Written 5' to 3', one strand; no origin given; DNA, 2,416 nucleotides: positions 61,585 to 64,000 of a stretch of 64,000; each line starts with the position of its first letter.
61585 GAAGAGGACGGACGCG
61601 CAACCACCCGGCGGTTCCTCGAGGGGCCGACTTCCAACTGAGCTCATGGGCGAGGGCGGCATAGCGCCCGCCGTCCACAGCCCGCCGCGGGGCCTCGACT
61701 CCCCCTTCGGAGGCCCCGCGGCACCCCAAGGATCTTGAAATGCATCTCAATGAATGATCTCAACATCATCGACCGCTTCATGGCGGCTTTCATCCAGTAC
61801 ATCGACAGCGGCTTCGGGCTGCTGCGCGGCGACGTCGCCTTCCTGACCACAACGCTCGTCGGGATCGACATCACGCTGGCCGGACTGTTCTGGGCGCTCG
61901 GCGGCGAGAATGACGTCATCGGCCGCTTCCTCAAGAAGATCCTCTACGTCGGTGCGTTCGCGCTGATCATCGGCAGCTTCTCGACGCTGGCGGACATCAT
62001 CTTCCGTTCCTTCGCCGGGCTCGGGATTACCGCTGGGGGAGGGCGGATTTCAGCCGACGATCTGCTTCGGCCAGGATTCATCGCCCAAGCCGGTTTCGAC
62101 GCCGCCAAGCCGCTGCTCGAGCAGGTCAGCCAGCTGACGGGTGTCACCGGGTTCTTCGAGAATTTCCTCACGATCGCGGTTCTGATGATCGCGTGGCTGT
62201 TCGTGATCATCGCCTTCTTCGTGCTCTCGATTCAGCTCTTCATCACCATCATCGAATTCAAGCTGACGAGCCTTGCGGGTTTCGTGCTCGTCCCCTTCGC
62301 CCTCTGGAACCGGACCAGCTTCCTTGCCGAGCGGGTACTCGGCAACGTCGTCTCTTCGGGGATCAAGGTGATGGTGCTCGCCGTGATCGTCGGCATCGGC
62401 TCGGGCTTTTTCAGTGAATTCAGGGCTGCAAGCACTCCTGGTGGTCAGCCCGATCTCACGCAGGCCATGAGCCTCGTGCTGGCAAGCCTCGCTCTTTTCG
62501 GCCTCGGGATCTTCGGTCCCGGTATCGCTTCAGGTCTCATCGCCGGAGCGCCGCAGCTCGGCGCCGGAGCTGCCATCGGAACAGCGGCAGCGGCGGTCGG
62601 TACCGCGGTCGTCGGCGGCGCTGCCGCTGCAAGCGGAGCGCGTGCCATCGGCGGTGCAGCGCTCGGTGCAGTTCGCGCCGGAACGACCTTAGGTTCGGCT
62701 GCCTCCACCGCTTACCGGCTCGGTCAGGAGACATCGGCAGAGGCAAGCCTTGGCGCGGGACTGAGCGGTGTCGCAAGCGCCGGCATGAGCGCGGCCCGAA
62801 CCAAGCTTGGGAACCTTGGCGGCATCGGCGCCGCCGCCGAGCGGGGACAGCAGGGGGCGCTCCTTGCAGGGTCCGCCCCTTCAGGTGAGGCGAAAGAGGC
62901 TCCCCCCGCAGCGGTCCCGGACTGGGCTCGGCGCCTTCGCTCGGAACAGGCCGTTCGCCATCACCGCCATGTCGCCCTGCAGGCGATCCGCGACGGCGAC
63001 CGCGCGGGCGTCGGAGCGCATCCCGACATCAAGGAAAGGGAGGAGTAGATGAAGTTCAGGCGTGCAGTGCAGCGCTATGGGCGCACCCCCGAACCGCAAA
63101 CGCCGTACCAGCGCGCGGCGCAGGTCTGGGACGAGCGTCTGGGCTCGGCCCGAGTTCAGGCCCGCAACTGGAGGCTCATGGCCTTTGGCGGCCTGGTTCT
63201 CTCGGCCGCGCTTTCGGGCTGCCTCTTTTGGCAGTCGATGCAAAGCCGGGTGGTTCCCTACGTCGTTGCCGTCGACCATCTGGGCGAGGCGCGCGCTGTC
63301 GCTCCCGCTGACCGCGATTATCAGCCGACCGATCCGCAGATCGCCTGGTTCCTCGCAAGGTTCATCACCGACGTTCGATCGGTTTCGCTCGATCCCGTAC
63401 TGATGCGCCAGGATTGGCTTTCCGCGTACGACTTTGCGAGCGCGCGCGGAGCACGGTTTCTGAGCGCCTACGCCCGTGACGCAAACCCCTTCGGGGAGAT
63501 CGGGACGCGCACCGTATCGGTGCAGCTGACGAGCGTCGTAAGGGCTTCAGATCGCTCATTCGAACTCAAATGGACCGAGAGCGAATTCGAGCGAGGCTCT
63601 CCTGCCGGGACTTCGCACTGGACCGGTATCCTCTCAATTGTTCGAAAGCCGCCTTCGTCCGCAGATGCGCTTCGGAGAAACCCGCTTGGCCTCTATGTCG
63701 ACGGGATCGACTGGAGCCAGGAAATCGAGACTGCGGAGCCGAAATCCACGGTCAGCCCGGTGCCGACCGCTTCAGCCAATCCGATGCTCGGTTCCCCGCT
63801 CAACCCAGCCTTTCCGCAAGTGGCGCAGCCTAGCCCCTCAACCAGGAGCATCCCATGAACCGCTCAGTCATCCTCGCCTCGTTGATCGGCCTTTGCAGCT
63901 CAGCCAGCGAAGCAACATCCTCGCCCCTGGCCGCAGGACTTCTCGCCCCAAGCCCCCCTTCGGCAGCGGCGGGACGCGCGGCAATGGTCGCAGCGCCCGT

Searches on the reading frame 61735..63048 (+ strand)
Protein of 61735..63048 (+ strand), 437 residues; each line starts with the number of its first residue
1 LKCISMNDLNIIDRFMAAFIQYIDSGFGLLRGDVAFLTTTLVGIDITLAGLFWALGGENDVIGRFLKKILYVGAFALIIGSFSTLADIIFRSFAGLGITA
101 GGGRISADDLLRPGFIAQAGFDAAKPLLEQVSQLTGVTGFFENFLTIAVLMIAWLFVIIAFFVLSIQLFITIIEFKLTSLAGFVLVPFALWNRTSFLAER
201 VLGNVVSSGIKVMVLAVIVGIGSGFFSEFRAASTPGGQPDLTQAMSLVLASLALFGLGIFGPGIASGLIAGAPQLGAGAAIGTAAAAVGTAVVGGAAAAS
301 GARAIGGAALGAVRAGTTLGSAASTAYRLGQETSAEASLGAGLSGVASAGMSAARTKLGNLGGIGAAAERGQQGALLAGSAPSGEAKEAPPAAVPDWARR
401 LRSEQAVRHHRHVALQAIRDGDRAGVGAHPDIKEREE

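Call 77: search_protein_families(library=pfam, proteins=[window:61735-63048:+], max_evalue=0.001)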
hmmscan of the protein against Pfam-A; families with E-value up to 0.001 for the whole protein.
window:61735-63048:+ (437 aa): 1 family
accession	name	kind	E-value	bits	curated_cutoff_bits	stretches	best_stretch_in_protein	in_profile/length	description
PF04610.19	TrbL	-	1.5e-53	182.2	25.9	1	43-260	2-214/215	TrbL/VirB6 plasmid conjugal transfer protein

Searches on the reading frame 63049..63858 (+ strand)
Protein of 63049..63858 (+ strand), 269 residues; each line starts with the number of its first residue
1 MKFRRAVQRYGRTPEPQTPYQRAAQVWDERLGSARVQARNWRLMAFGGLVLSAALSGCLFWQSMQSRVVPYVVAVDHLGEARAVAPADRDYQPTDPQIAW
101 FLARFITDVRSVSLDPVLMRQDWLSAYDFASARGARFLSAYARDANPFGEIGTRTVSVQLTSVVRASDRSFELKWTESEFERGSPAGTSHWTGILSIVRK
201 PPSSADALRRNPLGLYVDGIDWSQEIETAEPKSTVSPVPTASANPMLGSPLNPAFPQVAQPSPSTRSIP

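Call 77: search_protein_families(library=pfam, proteins=[window:63049-63858:+], max_evalue=0.001)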
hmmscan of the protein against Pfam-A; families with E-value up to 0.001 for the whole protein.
window:63049-63858:+ (269 aa): 1 family
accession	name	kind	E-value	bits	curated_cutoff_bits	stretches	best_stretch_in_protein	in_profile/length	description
PF04335.19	VirB8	-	1.9e-59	201.5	23.2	1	22-225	1-213/213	VirB8 protein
